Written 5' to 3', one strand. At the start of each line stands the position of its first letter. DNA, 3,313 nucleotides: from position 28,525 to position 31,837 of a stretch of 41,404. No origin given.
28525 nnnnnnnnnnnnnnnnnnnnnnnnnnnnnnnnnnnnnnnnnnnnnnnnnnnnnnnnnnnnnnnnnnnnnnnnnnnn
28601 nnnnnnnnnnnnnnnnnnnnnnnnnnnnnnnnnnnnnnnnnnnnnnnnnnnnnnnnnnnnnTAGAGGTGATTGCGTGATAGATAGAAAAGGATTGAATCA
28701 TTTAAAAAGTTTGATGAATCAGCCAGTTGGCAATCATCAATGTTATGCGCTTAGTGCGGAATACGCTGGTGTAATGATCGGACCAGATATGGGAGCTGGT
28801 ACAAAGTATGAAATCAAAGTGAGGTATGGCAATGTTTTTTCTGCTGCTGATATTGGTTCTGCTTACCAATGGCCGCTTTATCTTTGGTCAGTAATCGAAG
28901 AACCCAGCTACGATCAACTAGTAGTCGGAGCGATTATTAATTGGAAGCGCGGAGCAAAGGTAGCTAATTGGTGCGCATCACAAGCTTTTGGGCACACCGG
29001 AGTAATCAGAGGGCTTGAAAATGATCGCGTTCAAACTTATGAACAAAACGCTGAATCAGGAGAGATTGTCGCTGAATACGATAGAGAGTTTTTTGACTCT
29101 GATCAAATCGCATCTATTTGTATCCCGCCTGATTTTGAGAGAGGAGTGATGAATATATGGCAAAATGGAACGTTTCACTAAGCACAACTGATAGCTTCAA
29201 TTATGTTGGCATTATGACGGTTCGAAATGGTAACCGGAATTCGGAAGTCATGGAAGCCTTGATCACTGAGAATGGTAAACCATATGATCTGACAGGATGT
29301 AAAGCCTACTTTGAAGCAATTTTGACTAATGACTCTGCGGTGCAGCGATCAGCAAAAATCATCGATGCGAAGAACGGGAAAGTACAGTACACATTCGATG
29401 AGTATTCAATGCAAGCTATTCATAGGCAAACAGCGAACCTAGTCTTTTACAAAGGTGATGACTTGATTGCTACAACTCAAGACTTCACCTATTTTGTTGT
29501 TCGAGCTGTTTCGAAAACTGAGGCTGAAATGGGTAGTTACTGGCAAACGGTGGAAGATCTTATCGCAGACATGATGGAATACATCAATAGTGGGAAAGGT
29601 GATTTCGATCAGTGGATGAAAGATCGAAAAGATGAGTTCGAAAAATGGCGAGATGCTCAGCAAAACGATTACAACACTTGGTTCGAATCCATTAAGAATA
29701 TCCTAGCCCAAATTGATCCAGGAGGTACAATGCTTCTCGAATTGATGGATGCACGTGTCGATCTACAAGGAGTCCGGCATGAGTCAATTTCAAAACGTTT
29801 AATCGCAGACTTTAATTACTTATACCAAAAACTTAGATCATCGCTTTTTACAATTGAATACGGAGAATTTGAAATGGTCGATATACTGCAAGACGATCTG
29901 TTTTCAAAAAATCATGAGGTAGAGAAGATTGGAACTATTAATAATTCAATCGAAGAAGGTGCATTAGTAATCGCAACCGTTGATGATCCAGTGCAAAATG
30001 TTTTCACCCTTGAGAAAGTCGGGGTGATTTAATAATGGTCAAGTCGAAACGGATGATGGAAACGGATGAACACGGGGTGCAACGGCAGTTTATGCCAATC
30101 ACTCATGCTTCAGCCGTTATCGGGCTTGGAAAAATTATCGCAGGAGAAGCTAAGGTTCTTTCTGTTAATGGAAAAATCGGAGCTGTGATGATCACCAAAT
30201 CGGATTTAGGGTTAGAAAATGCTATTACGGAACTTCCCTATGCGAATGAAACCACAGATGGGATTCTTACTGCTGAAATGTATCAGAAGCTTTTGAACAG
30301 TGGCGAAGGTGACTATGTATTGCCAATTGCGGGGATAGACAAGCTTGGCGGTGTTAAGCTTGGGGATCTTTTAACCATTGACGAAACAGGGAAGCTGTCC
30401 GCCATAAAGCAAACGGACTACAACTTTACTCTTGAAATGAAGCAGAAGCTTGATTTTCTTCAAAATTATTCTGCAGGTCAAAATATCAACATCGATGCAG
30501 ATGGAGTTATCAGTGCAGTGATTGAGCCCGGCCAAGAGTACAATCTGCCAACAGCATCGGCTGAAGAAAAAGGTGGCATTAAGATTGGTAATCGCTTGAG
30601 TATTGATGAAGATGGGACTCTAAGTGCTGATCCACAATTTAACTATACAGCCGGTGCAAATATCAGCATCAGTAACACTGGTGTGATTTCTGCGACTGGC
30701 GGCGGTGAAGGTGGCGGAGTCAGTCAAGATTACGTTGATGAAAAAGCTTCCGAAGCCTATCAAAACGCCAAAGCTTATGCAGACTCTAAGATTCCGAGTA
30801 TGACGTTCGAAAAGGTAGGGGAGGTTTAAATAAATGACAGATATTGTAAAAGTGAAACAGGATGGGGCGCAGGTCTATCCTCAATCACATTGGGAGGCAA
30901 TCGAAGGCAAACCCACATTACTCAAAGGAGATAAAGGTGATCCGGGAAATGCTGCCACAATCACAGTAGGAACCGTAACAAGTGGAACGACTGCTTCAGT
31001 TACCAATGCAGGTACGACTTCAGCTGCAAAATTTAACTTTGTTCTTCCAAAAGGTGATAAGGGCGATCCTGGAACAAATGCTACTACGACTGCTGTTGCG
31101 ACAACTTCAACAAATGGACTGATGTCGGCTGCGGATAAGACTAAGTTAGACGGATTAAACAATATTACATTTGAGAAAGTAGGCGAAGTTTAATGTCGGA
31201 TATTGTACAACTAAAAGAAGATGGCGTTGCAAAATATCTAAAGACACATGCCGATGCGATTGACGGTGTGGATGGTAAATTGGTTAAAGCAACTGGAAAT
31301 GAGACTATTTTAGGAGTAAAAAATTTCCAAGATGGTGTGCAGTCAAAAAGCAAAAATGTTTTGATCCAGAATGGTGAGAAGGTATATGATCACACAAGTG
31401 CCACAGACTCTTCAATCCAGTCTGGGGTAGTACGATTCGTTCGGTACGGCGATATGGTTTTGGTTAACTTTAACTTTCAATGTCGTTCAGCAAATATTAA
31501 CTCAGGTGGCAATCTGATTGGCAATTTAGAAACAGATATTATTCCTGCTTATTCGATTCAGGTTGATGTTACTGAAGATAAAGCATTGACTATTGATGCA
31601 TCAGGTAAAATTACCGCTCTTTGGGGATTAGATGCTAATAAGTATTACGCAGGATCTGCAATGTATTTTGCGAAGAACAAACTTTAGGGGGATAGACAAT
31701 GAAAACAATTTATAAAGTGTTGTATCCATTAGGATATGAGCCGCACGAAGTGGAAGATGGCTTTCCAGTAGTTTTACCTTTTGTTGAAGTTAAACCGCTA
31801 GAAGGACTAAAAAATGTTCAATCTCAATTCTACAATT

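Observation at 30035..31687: Tail-fibre genes with a duplicated junction module (…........-stop-M[T/S]DIV…K.DG…) flanking a collagen-like cassette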

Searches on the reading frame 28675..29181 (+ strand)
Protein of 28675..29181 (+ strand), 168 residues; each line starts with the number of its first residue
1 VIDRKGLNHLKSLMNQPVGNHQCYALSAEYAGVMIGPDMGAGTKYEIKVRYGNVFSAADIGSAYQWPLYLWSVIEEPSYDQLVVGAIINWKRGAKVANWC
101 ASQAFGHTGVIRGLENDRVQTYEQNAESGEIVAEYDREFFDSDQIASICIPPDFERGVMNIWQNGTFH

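Call 4: search_protein_families(library=pfam, proteins=[window:28675-29181:+], max_evalue=0.1)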
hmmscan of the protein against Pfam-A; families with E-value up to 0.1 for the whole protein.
window:28675-29181:+ (168 aa): 1 family
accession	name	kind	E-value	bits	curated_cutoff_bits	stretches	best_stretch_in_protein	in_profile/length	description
PF05257.22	CHAP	-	1.4e-05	25.9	26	1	22-125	10-81/81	CHAP domain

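Call 5: search_protein_families(library=phrogs, proteins=[window:28675-29181:+], max_evalue=0.01)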
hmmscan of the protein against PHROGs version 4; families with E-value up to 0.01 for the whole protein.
window:28675-29181:+ (168 aa): 2 families
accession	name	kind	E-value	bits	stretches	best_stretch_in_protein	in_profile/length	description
phrog_11857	-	unknown function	1.1e-87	296.2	1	2-154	500-655/655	-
phrog_1067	-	head and packaging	5.2e-06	26.2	1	90-162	850-920/991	minor head protein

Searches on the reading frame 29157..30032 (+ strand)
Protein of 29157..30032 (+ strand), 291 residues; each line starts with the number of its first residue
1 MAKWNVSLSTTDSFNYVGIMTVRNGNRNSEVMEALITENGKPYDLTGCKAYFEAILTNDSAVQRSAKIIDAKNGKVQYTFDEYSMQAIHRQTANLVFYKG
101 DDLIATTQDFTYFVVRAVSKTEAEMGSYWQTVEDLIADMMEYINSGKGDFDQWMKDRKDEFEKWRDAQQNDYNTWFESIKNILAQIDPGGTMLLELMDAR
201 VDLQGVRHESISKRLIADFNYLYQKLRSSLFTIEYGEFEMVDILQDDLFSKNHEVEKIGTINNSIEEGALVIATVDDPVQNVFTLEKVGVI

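Call 4: search_protein_families(library=pfam, proteins=[window:29157-30032:+], max_evalue=0.1)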
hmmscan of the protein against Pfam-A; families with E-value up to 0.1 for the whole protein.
window:29157-30032:+ (291 aa): 1 family
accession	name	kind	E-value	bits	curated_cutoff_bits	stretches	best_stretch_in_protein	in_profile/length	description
PF10651.15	BppU_N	-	7.4e-31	107.2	23.1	1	3-141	2-142/142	BppU N-terminal domain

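Call 5: search_protein_families(library=phrogs, proteins=[window:29157-30032:+], max_evalue=0.01)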
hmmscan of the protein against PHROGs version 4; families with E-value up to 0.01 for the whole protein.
window:29157-30032:+ (291 aa): 22 families
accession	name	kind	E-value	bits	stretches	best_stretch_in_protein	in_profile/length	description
phrog_6042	-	head and packaging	1.3e-104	352.4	1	1-291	1-262/679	minor head protein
phrog_8913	-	head and packaging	5.9e-71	241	1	1-272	3-201/721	minor head protein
phrog_30801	-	unknown function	2e-37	128.4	1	1-99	1-99/102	-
phrog_31122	-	tail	2e-18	66.9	1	1-159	1-166/832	baseplate protein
phrog_20329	-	head and packaging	1.6e-17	64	1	1-162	1-169/672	virion structural protein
phrog_15175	-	head and packaging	3.6e-17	63.1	1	1-162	1-169/647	virion structural protein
phrog_3639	-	tail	2.4e-16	60.9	1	19-194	23-187/474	minor tail protein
phrog_26878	-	head and packaging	4.9e-15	55.6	1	1-159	1-155/898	virion structural protein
phrog_26580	-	unknown function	1.3e-10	41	1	8-181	7-180/924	-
phrog_7158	-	unknown function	1.8e-10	41.1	1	8-190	3-173/554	-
phrog_10512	-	head and packaging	2.1e-08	34.8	1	1-185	1-186/444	virion structural protein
phrog_19741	-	unknown function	1.6e-07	31.4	1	17-181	21-175/663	-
phrog_6183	-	tail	2.8e-06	27.4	1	6-149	13-159/381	minor tail protein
phrog_257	-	tail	3.2e-05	24.2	1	23-169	28-176/508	minor tail protein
phrog_16573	-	unknown function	3.3e-05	24.6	1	15-142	16-142/163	-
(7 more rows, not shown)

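Call 15: find_related_loci(query=window:29157-30029:+, collection=viral_contigs, flank=6000)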
Query window:29157-30029:+ (291 aa) in viral_contigs; peptide patterns used: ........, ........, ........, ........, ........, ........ (x = any residue, [..] = any of these).
149 stretches matched a pattern; 145 encode a relative of the query (tblastn E <= 1e-3); the best 80 are kept; 80 distinct loci.
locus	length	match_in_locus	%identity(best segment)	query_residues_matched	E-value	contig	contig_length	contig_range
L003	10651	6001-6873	99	1-291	0e+0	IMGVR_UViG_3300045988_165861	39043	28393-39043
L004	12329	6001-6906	82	1-291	2e-166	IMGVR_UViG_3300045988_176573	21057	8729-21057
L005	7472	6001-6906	82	1-291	2e-166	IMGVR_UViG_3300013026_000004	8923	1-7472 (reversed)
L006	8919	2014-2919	81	1-291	5e-165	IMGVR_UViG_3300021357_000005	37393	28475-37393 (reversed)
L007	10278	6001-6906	81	1-291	7e-165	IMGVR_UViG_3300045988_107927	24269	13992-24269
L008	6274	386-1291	81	1-291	2e-165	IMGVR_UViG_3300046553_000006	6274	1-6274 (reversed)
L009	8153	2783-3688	81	1-291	2e-164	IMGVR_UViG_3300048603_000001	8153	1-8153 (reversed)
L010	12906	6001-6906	81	1-291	2e-164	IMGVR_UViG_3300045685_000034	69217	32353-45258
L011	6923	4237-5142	81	1-291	6e-165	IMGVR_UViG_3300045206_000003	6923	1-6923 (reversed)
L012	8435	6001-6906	80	1-291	4e-164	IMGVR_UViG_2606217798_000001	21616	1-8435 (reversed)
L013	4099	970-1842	77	1-291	1e-162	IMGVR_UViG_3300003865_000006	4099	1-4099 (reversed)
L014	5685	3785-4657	77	1-291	3e-159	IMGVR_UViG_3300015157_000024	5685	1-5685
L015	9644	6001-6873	77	1-291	1e-157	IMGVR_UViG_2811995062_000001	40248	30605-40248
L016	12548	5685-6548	64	1-288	1e-131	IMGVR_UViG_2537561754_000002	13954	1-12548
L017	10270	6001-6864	63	1-288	2e-131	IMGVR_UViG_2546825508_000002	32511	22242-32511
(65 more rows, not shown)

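Call 23: search_solved_structures(query=window:29157-30029:+, max_evalue=1, show_alignments=2)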
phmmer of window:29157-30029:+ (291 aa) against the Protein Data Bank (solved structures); distinct sequences matched with E-value up to 1: 3.
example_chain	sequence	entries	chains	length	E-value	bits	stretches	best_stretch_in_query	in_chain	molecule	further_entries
4v96_AA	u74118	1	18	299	1.4e-16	64.1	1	5-158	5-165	ORF48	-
3uh8_A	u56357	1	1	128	2.4e-10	43.7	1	5-114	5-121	ORF48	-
1bo9_A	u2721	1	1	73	0.68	12.7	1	10-50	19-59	PROTEIN (ANNEXIN I)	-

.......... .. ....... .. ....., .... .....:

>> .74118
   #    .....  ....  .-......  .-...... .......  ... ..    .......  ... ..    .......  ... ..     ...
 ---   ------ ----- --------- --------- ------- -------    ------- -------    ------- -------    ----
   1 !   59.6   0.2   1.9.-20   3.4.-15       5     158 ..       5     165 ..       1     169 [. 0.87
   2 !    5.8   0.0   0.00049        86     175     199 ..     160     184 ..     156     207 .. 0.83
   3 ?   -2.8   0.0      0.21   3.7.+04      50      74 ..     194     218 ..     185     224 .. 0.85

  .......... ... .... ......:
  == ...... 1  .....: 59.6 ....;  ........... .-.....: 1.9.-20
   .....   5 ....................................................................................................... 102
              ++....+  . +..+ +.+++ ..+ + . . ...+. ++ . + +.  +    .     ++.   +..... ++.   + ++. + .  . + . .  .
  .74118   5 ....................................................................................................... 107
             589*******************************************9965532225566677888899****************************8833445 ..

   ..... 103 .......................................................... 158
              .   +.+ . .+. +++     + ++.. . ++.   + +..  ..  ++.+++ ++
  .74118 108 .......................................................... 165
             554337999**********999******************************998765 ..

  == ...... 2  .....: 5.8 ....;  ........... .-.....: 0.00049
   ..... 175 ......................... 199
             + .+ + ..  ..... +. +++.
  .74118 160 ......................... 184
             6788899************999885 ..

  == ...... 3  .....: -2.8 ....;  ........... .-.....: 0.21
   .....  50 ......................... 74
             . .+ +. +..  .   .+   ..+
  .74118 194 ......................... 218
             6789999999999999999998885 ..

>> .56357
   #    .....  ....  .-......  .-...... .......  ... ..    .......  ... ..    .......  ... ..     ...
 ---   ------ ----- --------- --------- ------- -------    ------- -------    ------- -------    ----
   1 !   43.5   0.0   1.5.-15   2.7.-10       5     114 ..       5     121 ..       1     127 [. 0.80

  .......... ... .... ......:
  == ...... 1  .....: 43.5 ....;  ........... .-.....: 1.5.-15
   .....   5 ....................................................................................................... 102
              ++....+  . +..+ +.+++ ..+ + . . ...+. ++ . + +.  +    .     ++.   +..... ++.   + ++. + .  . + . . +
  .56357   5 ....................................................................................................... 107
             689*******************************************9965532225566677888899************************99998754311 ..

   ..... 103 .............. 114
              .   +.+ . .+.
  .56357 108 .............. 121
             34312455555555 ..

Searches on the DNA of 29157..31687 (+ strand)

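Call 6: search_dna_similar(query=window:29157-31687:+, collection=phages, mode=near, max_rows=40)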
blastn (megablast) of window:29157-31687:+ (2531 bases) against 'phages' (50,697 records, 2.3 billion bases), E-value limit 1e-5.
No match.

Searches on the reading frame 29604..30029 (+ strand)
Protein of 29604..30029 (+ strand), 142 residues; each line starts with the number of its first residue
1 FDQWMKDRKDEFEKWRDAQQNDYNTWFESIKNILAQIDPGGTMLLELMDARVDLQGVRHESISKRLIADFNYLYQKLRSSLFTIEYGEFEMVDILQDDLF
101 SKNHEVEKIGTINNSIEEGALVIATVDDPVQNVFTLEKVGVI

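Call 83: find_homologous_proteins(query=window:29604-30029:+, max_evalue=0.001)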
Query window:29604-30029:+ (142 aa): 37 proteins with E <= 0.001 among 42 candidates.
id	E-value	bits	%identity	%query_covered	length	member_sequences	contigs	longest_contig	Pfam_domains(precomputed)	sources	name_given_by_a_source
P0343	6.4e-69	249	80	100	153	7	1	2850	-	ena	-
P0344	9.5e-67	242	81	97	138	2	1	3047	-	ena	-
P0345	1.2e-59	219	69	100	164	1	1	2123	-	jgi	jgi:hypothetical protein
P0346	1.3e-56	209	67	98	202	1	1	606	-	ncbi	ncbi:TPA: phage baseplate upper protein, partial [Enterococcus hirae]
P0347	1.7e-54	202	65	100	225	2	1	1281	PF10651.16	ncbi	-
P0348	2.1e-54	202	65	98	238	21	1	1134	PF10651.16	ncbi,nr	ncbi:TPA: BppU family phage baseplate upper protein, partial [Enterococcus faecalis]|nr:BppU family 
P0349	6.8e-54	200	69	94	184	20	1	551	-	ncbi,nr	ncbi:TPA: phage baseplate upper protein, partial [Enterococcus faecium]|nr:phage baseplate upper pro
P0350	1.8e-53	199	65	98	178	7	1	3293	-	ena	-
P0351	3.4e-53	198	63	98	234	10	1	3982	PF10651.16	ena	-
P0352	6.8e-53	197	65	100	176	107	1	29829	-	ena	-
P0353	1.7e-52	196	63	100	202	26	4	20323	PF10651.16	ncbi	ncbi:TPA: phage baseplate upper protein, partial [Enterococcus faecalis]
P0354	3.1e-52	195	63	98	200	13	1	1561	-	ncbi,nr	ncbi:phage baseplate upper protein, partial [Enterococcus faecalis]|nr:phage baseplate upper protein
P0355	3.9e-52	194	64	100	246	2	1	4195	PF10651.16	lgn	-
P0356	3.0e-51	192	77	83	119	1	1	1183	-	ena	-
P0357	4.0e-51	191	62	100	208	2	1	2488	-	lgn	-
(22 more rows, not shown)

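Call 92: predict_structure(alignment_id=A4)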
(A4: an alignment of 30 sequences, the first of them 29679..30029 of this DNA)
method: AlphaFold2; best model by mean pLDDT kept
length: 117 residues; sequences in the alignment: 30
mean_pLDDT: 59.9   pTM: 0.35
mean pLDDT of the five models: 59.9, 46.0, 43.6, 43.3, 43.1
residues with pLDDT >= 90: 0; 70-90: 24; 50-70: 74; < 50: 19
segments of 3 or more residues with pLDDT < 50: 57-63, 114-117
pLDDT, mean of each block of 10 residues (from residue 1): 56 58 68 78 76 55 54 52 61 55 53 49
secondary structure, 60 per line:
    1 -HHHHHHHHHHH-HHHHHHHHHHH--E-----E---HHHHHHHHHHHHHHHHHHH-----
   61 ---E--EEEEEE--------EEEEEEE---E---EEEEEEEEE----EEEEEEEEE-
elements in order: H2-12 H14-24 H37-55 E67-72 E81-87 E95-103 E108-116

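Call 94: fold_search(model_id=the predicted structure, library=pdb)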
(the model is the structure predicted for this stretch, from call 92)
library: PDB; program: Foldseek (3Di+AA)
matches with E <= 10: 81; with E <= 0.001: 0
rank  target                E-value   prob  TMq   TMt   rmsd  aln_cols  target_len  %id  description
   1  3wpr_B                2.7e-01  0.13  0.23  0.14  22.3       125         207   15  Acinetobacter sp. Tol 5 AtaA N-terminal half of C-terminal stalk fused to GCN4 adaptors (CstalkN) (released 2015-03-04)
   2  3wpr_C                3.7e-01  0.15  0.23  0.13  16.4       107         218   17  Acinetobacter sp. Tol 5 AtaA N-terminal half of C-terminal stalk fused to GCN4 adaptors (CstalkN) (released 2015-03-04)
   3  3wpr_A                4.5e-01  0.13  0.22  0.13  16.6       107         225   17  Acinetobacter sp. Tol 5 AtaA N-terminal half of C-terminal stalk fused to GCN4 adaptors (CstalkN) (released 2015-03-04)
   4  9m7x_A                4.8e-01  0.38  0.26  0.06  11.4        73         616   26  Cryo-EM structure of bacteriophage NF5 C1 RBP (released 2025-12-17)
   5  7zpp_N                7.5e-01  0.08  0.20  0.11  17.9       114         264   13  Cryo-EM structure of the MVV CSC intasome at 4.5A resolution (released 2022-05-11)
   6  3wpa                  9.8e-01  0.18  0.25  0.09   9.6        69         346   16  Acinetobacter sp. Tol 5 AtaA C-terminal stalk_FL fused to GCN4 adaptors (CstalkFL) (released 2015-03-04)
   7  5m0r_C                2.0e+00  0.05  0.20  0.12  14.1       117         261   14  Cryo-EM reconstruction of the maedi-visna virus (MVV) strand transfer complex (released 2017-01-18)
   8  7r5k_N0               2.3e+00  0.33  0.31  0.14   3.8        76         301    8  Human nuclear pore complex (constricted) (released 2022-06-22)
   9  7tdz_G                2.4e+00  0.33  0.31  0.13   3.7        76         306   12  Cryo-EM model of protomer of the cytoplasmic ring of the nuclear pore complex from Xenopus laevis (released 2022-06-22)
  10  9rah_A                2.4e+00  0.02  0.12  0.05  13.4        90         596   16  Autoinhibited PhiC31 integrase-attL complex (released 2026-02-11)
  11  9lvj_H                2.8e+00  0.25  0.32  0.15   3.9        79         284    9  Cryo-EM structure of Sestrin2 bound human GATOR2 complex (released 2025-08-13)
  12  8p0w_A                2.8e+00  0.04  0.17  0.12  19.8        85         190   16  Structure of the human Commander complex COMMD ring (released 2024-03-20)
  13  5jhf_E                3.1e+00  0.08  0.20  0.19   8.5        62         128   16  Crystal structure of Atg13(17BR)-Atg13(17LR)-Atg17-Atg29-Atg31 complex (released 2016-08-03)
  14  9c7t_B                3.4e+00  0.10  0.17  0.05  12.7        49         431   16  PP2A:B55-Eya3 substrate complex (released 2025-05-21)
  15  6sqx_B                3.4e+00  0.04  0.17  0.06  11.7        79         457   18  Insights into a novel NlpC/P60 Endopeptidase from Photobacterium damselae subsp. piscicida (released 2020-09-30)
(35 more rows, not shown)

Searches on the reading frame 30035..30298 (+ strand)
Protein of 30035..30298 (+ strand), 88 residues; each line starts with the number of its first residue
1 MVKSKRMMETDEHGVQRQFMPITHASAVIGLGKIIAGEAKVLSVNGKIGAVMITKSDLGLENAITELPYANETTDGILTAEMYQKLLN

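Call 71: find_related_loci(query=A3, collection=genome_contigs, flank=6000)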
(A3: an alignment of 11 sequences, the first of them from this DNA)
Query A3 (88 aa) in genome_contigs; peptide patterns used: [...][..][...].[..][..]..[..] (x = any residue, [..] = any of these).
158 stretches matched a pattern; 13 encode a relative of the query (tblastn E <= 1e-3); 13 distinct loci.
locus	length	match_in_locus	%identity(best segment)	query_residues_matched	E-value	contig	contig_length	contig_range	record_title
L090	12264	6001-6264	84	1-88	3e-48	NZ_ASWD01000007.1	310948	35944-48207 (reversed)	Enterococcus pallens ATCC BAA-351 acOtw-supercont2.7, whole genome shotgun sequence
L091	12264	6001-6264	77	1-88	2e-44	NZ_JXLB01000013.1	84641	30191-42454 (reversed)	Enterococcus ratti strain DSM 15687 Scaffold13, whole genome shotgun sequence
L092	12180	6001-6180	53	2-61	3e-16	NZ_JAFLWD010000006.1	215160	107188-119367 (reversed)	Candidatus Enterococcus ikei strain DIV0869a scaffold1.6, whole genome shotgun sequence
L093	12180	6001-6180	53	2-61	5e-16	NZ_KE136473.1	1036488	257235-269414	Enterococcus caccae ATCC BAA-1240 acOtn-supercont2.2, whole genome shotgun sequence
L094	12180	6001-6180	53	2-61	9e-16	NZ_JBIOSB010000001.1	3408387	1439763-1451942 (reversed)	Enterococcus sp. AZ126 scaffold00001, whole genome shotgun sequence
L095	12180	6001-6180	53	2-61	8e-16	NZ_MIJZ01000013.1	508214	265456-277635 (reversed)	Enterococcus ureasiticus strain DSM 23328 3, whole genome shotgun sequence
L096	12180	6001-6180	53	2-61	1e-15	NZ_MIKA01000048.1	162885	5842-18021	Enterococcus plantarum strain LMG 26214 7, whole genome shotgun sequence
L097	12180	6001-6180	52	2-61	2e-15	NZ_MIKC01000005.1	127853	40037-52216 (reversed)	Enterococcus ureilyticus strain LMG 26676 13, whole genome shotgun sequence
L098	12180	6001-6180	48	2-61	3e-14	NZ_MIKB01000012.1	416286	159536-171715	Enterococcus quebecensis strain LMG 26306 2, whole genome shotgun sequence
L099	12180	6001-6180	47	2-61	3e-14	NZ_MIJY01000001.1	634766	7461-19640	Enterococcus termitis strain LMG 8895 1, whole genome shotgun sequence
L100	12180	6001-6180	47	2-61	1e-13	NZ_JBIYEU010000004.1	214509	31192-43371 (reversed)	Enterococcus sp. UD-01 Ga0592912_04, whole genome shotgun sequence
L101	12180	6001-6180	47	2-61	2e-14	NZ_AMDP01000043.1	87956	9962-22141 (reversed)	Enterococcus sp. 5H Contig00043, whole genome shotgun sequence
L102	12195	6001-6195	49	2-65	4e-15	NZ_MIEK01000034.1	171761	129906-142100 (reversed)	Enterococcus rivorum strain LMG 25899 4, whole genome shotgun sequence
